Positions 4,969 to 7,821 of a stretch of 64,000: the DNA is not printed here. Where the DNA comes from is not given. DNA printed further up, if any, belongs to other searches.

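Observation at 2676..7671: Tandem paralogous PKD-repeat lipoproteins carrying 18 and 22 c-type hemes in paired-CxxCH modules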

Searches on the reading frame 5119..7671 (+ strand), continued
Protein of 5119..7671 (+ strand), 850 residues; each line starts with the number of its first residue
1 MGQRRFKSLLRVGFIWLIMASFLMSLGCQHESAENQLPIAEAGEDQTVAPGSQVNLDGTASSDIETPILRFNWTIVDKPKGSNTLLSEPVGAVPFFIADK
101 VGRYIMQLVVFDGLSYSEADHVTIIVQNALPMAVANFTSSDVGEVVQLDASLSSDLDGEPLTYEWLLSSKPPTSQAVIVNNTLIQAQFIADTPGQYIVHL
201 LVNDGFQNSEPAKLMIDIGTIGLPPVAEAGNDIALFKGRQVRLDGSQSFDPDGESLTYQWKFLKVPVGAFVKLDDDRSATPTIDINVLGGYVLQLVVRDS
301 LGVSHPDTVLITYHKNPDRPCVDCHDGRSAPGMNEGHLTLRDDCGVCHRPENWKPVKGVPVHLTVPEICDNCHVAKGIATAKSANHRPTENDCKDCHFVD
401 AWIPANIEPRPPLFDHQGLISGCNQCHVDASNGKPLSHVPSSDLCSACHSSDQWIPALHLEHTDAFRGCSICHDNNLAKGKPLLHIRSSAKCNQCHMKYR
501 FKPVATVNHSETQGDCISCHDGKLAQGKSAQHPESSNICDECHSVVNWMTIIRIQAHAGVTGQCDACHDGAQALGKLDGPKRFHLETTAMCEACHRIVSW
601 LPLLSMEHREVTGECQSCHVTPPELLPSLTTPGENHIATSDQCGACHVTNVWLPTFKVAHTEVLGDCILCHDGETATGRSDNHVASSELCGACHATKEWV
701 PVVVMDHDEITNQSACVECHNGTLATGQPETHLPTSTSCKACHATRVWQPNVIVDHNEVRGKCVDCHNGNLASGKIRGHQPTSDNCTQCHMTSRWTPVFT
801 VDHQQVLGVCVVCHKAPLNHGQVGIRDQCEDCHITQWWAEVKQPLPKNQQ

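Call 10: find_encoding_contigs(protein=P0007, flank=10000, max_places=3)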
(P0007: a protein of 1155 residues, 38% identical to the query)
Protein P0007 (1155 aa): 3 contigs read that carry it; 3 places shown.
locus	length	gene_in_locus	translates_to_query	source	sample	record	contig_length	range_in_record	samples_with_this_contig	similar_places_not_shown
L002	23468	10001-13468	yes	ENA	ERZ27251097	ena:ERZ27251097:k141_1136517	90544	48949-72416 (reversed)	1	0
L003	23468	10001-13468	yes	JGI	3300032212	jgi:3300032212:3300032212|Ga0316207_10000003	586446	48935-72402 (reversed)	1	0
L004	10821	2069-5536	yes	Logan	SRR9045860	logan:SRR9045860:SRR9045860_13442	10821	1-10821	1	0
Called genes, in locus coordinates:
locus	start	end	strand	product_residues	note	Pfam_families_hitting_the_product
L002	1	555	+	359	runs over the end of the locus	PF03480:DctP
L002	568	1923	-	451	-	PF06808:DctM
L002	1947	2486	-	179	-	PF04290:DctQ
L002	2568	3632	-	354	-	PF01208:URO-D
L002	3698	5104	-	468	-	PF14691:Fer4_20, PF00070:Pyr_redox (faint), PF01946:Thi4 (faint), PF07992:Pyr_redox_2, PF12831:FAD_oxidored (faint), PF13450:NAD_binding_8 (weak), PF13738:Pyr_redox_3 (weak)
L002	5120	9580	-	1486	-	PF00310:GATase_2, PF04898:Glu_syn_central, PF01645:Glu_synthase, PF01493:GXGXG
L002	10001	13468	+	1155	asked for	PF17963:Big_9 (faint), PF18911:PKD_4 (weak), PF21027:Sde0182_C (faint), PF22352:K319L-like_PKD, PF09699:Paired_CXXCH_1 (faint), PF14522:Cytochrome_C7 (faint), PF14537:Cytochrom_c3_2 (faint), PF22113:Mtrc-MtrF_II-IV_dom (faint)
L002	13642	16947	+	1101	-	PF17963:Big_9 (faint), PF18911:PKD_4, PF21027:Sde0182_C (faint), PF22352:K319L-like_PKD, PF14522:Cytochrome_C7 (faint), PF14537:Cytochrom_c3_2 (faint), PF22113:Mtrc-MtrF_II-IV_dom (faint)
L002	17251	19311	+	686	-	PF18911:PKD_4 (weak), PF02010:REJ (faint), PF21027:Sde0182_C (faint), PF22352:K319L-like_PKD (weak), PF14522:Cytochrome_C7 (faint), PF22113:Mtrc-MtrF_II-IV_dom (faint), PF14537:Cytochrom_c3_2 (faint)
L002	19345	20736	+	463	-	-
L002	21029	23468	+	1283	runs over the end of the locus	PF00801:PKD (faint), PF02010:REJ (weak), PF18911:PKD_4, PF21027:Sde0182_C (faint), PF22352:K319L-like_PKD, PF02085:Cytochrom_CIII (faint), PF14522:Cytochrome_C7 (faint), PF14537:Cytochrom_c3_2 (faint), +1 more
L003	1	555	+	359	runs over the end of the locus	PF03480:DctP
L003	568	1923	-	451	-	PF06808:DctM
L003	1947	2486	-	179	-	PF04290:DctQ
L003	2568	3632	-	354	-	PF01208:URO-D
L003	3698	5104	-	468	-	PF14691:Fer4_20, PF00070:Pyr_redox (faint), PF01946:Thi4 (faint), PF07992:Pyr_redox_2, PF12831:FAD_oxidored (faint), PF13450:NAD_binding_8 (weak), PF13738:Pyr_redox_3 (weak)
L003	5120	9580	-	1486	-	PF00310:GATase_2, PF04898:Glu_syn_central, PF01645:Glu_synthase, PF01493:GXGXG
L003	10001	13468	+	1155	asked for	PF17963:Big_9 (faint), PF18911:PKD_4 (weak), PF21027:Sde0182_C (faint), PF22352:K319L-like_PKD, PF09699:Paired_CXXCH_1 (faint), PF14522:Cytochrome_C7 (faint), PF14537:Cytochrom_c3_2 (faint), PF22113:Mtrc-MtrF_II-IV_dom (faint)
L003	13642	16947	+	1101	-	PF17963:Big_9 (faint), PF18911:PKD_4, PF21027:Sde0182_C (faint), PF22352:K319L-like_PKD, PF14522:Cytochrome_C7 (faint), PF14537:Cytochrom_c3_2 (faint), PF22113:Mtrc-MtrF_II-IV_dom (faint)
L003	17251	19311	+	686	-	PF18911:PKD_4 (weak), PF02010:REJ (faint), PF21027:Sde0182_C (faint), PF22352:K319L-like_PKD (weak), PF14522:Cytochrome_C7 (faint), PF22113:Mtrc-MtrF_II-IV_dom (faint), PF14537:Cytochrom_c3_2 (faint)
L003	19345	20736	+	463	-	-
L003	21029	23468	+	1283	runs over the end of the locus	PF00801:PKD (faint), PF02010:REJ (weak), PF18911:PKD_4, PF21027:Sde0182_C (faint), PF22352:K319L-like_PKD, PF02085:Cytochrom_CIII (faint), PF14522:Cytochrome_C7 (faint), PF14537:Cytochrom_c3_2 (faint), +1 more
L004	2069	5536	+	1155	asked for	PF17963:Big_9 (faint), PF18911:PKD_4 (weak), PF21027:Sde0182_C (faint), PF22352:K319L-like_PKD, PF09699:Paired_CXXCH_1 (faint), PF14522:Cytochrome_C7 (faint), PF14537:Cytochrom_c3_2 (faint), PF22113:Mtrc-MtrF_II-IV_dom (faint)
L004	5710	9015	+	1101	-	PF17963:Big_9 (faint), PF18911:PKD_4, PF21027:Sde0182_C (faint), PF22352:K319L-like_PKD, PF14522:Cytochrome_C7 (faint), PF14537:Cytochrom_c3_2 (faint), PF22113:Mtrc-MtrF_II-IV_dom (faint)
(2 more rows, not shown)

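Call 11: find_encoding_contigs(protein=P0009, flank=10000, max_places=2)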
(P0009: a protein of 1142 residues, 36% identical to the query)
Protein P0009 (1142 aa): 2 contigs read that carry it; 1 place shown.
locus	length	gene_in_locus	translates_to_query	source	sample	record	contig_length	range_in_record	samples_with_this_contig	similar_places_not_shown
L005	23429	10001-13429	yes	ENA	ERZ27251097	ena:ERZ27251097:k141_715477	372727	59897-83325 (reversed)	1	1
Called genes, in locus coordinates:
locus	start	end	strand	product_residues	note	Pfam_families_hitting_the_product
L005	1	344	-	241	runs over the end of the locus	PF00535:Glycos_transf_2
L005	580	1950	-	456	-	PF06808:DctM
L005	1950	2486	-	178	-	PF04290:DctQ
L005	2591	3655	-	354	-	PF01208:URO-D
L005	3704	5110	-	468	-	PF14691:Fer4_20, PF01946:Thi4 (weak), PF01494:FAD_binding_3 (weak), PF07992:Pyr_redox_2, PF12831:FAD_oxidored (faint), PF13450:NAD_binding_8 (weak), PF13738:Pyr_redox_3 (weak), PF00070:Pyr_redox (weak)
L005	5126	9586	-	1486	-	PF00310:GATase_2, PF04898:Glu_syn_central, PF01645:Glu_synthase, PF01493:GXGXG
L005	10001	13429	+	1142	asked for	PF17963:Big_9 (faint), PF18911:PKD_4 (faint), PF00801:PKD (faint), PF02010:REJ (faint), PF21027:Sde0182_C (faint), PF22352:K319L-like_PKD (weak), PF09699:Paired_CXXCH_1 (faint), PF14522:Cytochrome_C7 (faint), +1 more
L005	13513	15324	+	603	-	PF00664:ABC_membrane, PF00005:ABC_tran, PF02463:SMC_N (weak)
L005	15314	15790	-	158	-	PF00578:AhpC-TSA, PF08534:Redoxin, PF00085:Thioredoxin, PF13098:Thioredoxin_2, PF13905:Thioredoxin_8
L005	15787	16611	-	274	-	PF21302:Zn_ribbon_RlmA, PF13489:Methyltransf_23, PF05175:MTS (weak), PF13679:Methyltransf_32 (weak), PF08241:Methyltransf_11, PF08242:Methyltransf_12 (weak), PF13649:Methyltransf_25, PF13847:Methyltransf_31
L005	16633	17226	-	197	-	PF00258:Flavodoxin_1 (weak), PF03358:FMN_red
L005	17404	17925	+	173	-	PF03350:UPF0114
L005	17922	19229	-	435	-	PF07244:POTRA (weak), PF01103:Omp85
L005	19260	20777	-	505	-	PF05681:Fumerase, PF05683:Fumerase_C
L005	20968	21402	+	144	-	PF00578:AhpC-TSA, PF08534:Redoxin, PF00085:Thioredoxin (faint), PF13098:Thioredoxin_2 (weak), PF13905:Thioredoxin_8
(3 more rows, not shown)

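Call 12: find_encoding_contigs(protein=P0004, flank=10000, max_places=2)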
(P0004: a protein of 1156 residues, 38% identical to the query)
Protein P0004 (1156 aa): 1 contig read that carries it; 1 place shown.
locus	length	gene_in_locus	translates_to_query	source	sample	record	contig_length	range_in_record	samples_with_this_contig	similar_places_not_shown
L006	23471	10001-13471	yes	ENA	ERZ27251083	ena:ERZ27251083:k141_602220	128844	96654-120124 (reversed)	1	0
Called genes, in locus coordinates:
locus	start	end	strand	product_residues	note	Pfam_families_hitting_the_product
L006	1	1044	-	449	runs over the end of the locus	PF06808:DctM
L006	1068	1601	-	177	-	PF04290:DctQ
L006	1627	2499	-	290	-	PF12974:Phosphonate-bd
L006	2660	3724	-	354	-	PF01208:URO-D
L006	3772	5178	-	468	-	PF14691:Fer4_20, PF01946:Thi4 (weak), PF01494:FAD_binding_3 (weak), PF03486:HI0933_like (faint), PF07992:Pyr_redox_2, PF13450:NAD_binding_8 (weak), PF13738:Pyr_redox_3, PF00070:Pyr_redox (weak), +1 more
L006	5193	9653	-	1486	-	PF00310:GATase_2, PF04898:Glu_syn_central, PF01645:Glu_synthase, PF01493:GXGXG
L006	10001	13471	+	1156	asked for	PF00801:PKD (faint), PF02010:REJ (faint), PF17963:Big_9 (faint), PF18911:PKD_4 (weak), PF22352:K319L-like_PKD (weak), PF21027:Sde0182_C (faint), PF22352:K319L-like_PKD (weak), PF09699:Paired_CXXCH_1 (faint), +2 more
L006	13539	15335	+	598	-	PF00664:ABC_membrane, PF00005:ABC_tran, PF02463:SMC_N (weak)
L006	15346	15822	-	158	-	PF00578:AhpC-TSA, PF08534:Redoxin, PF00085:Thioredoxin (weak), PF13098:Thioredoxin_2 (weak), PF13905:Thioredoxin_8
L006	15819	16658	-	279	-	PF21302:Zn_ribbon_RlmA, PF13679:Methyltransf_32 (weak), PF13847:Methyltransf_31, PF08241:Methyltransf_11, PF08242:Methyltransf_12 (faint), PF13649:Methyltransf_25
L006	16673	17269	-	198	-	PF03358:FMN_red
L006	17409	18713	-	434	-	PF07244:POTRA (weak)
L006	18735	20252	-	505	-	PF05681:Fumerase, PF05683:Fumerase_C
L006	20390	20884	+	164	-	PF00578:AhpC-TSA, PF08534:Redoxin, PF00085:Thioredoxin (faint), PF13098:Thioredoxin_2, PF13905:Thioredoxin_8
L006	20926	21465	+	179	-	PF13899:Thioredoxin_7, PF13098:Thioredoxin_2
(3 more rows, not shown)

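Call 13: find_encoding_contigs(protein=P0002, flank=10000, max_places=2)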
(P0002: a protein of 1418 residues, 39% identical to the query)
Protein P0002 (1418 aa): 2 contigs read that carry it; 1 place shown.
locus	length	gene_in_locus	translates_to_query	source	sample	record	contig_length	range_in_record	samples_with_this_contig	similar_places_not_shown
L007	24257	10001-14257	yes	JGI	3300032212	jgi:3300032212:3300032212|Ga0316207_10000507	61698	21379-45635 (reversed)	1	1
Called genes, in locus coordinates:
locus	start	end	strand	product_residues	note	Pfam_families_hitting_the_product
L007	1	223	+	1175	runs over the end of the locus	PF01261:AP_endonuc_2, PF22973:GWD1_pHisD, PF01326:PPDK_N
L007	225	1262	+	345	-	-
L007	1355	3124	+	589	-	PF00128:Alpha-amylase (faint)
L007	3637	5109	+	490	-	PF16258:DUF4912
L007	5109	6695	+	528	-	PF03065:Glyco_hydro_57, PF09210:BE_C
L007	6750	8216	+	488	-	PF08323:Glyco_transf_5, PF13439:Glyco_transf_4, PF13579:Glyco_trans_4_4 (weak), PF00534:Glycos_transf_1, PF13692:Glyco_trans_1_4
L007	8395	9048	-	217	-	-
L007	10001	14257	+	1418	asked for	PF00801:PKD (faint), PF17963:Big_9 (faint), PF18911:PKD_4 (faint), PF21027:Sde0182_C (faint), PF22352:K319L-like_PKD, PF07691:PA14 (faint), PF22352:K319L-like_PKD, PF14522:Cytochrome_C7 (faint), +1 more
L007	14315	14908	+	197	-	-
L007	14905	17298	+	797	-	-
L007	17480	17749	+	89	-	-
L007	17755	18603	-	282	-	PF13505:OMP_b-brl, PF01389:OmpA_membrane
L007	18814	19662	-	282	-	PF13505:OMP_b-brl, PF01389:OmpA_membrane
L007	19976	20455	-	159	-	-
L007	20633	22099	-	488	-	PF08323:Glyco_transf_5, PF13439:Glyco_transf_4 (weak), PF00534:Glycos_transf_1, PF13692:Glyco_trans_1_4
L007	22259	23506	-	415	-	PF00128:Alpha-amylase (weak), PF14701:hDGE_amylase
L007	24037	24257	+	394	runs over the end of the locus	PF03065:Glyco_hydro_57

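Call 45: find_encoding_contigs(protein=P0062, flank=10000, max_places=1)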
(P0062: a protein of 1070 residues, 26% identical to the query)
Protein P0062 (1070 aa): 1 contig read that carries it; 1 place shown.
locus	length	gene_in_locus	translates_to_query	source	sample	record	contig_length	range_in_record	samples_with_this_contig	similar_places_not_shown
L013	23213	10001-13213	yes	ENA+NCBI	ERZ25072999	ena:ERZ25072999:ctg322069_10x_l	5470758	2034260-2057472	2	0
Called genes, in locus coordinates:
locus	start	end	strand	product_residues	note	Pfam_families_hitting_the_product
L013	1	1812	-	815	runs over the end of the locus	PF13174:TPR_6 (faint)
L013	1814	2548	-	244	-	-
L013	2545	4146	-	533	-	PF02085:Cytochrom_CIII (faint), PF14522:Cytochrome_C7 (faint), PF14537:Cytochrom_c3_2 (faint), PF22113:Mtrc-MtrF_II-IV_dom (faint)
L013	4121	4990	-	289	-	-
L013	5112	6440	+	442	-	PF00037:Fer4 (faint), PF12797:Fer4_2 (weak), PF13237:Fer4_10, PF14697:Fer4_21, PF12838:Fer4_7 (weak), PF07992:Pyr_redox_2, PF12831:FAD_oxidored (weak), PF13738:Pyr_redox_3, +8 more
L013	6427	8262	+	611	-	PF08238:Sel1, PF12796:Ank_2, PF12796:Ank_2, PF12796:Ank_2, PF13637:Ank_4 (weak), PF12796:Ank_2, PF13857:Ank_5 (weak), PF13637:Ank_4 (weak), +3 more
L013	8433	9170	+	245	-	PF23892:Ig_CycH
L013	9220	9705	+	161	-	PF00578:AhpC-TSA, PF08534:Redoxin, PF13098:Thioredoxin_2 (weak), PF13905:Thioredoxin_8 (weak)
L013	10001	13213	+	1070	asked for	PF02085:Cytochrom_CIII (faint), PF14522:Cytochrome_C7 (faint), PF22113:Mtrc-MtrF_II-IV_dom (faint), PF09699:Paired_CXXCH_1 (faint), PF14537:Cytochrom_c3_2 (faint)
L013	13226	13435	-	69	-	PF09855:Zn_ribbon_13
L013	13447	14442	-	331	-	PF00296:Bac_luciferase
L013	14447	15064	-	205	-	PF02798:GST_N, PF13417:GST_N_3, PF13409:GST_N_2, PF13410:GST_C_2 (faint)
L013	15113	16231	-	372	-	PF02771:Acyl-CoA_dh_N, PF00441:Acyl-CoA_dh_1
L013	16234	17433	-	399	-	PF02771:Acyl-CoA_dh_N, PF02770:Acyl-CoA_dh_M, PF00441:Acyl-CoA_dh_1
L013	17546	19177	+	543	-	PF01039:Carboxyl_trans, PF03255:ACCA (faint)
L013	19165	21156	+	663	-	PF00289:Biotin_carb_N, PF02786:CPSase_L_D2, PF02222:ATP-grasp, PF07478:Dala_Dala_lig_C, PF02785:Biotin_carb_C, PF21139:BT_MCC_alpha, PF00364:Biotin_lipoyl, PF25917:BSH_RND, +4 more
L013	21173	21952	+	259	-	PF00378:ECH_1, PF16113:ECH_2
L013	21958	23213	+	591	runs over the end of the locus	PF07287:AtuA, PF23544:AtuA_ferredoxin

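Call 56: search_protein_families(library=pfam, proteins=[L007:14905-17298:+, L007:14315-14908:+], max_evalue=0.01)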
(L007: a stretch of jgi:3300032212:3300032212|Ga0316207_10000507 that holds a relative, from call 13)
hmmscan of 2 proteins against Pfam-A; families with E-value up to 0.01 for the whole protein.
L007:14905-17298:+ (797 aa): 1 family
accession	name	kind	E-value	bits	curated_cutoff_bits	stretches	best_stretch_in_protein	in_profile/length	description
PF13205.12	Big_5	-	8.4e-05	23.7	23.6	1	299-405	4-92/105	Bacterial Ig-like domain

L007:14315-14908:+ (197 aa): 0 families

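Call 57: predict_structure(alignment_id=A2)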
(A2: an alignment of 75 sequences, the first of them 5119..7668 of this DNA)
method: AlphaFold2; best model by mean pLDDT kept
length: 850 residues; sequences in the alignment: 75
mean_pLDDT: 71.1   pTM: 0.35
mean pLDDT of the five models: 71.1, 69.2, 68.4, 63.1, 58.6
residues with pLDDT >= 90: 212; 70-90: 185; 50-70: 350; < 50: 103
segments of 3 or more residues with pLDDT < 50: 1-7, 330-343, 359-367, 376-382, 406-414, 428-432, 456-467, 476-478, 551-556, 580-582, 621-634, 847-850
pLDDT, mean of each block of 10 residues (from residue 1): 45 67 61 76 94 96 90 97 96 97 96 95 94 91 94 92 97 95 97 94 93 89 81 80 94 92 92 96 92 93 85 71 52 41 52 53 45 50 53 56 49 48 54 53 57 51 50 54 66 67 67 70 66 63 61 49 61 53 59 66 65 63 43 54 68 65 70 67 71 71 74 69 70 70 73 70 71 66 77 72 74 63 56 67 49
secondary structure, 60 per line:
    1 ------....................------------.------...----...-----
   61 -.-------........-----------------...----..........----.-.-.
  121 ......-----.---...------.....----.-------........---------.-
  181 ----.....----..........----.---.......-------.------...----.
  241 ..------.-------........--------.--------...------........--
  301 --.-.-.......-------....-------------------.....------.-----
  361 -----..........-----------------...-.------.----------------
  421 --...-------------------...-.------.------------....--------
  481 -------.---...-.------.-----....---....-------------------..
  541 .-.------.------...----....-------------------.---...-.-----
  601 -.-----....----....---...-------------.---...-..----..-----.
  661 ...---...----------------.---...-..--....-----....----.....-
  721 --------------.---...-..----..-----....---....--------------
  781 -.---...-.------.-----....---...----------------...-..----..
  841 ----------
elements in order (helices of 4 or more, strands of 3 or more residues): H7-26 E46-48 E53-55 E70-77 E95-97 E102-111 E120-126 E136-138 E145-149 E162-169 E185-189 E194-203 E212-218 E233-235 E240-242 E257-264 E282-284 E291-298 E307-313 H321-324 H344-347 H366-375 H469-472 H516-519 H564-567 H616-619 E698-701 H715-719 H763-766
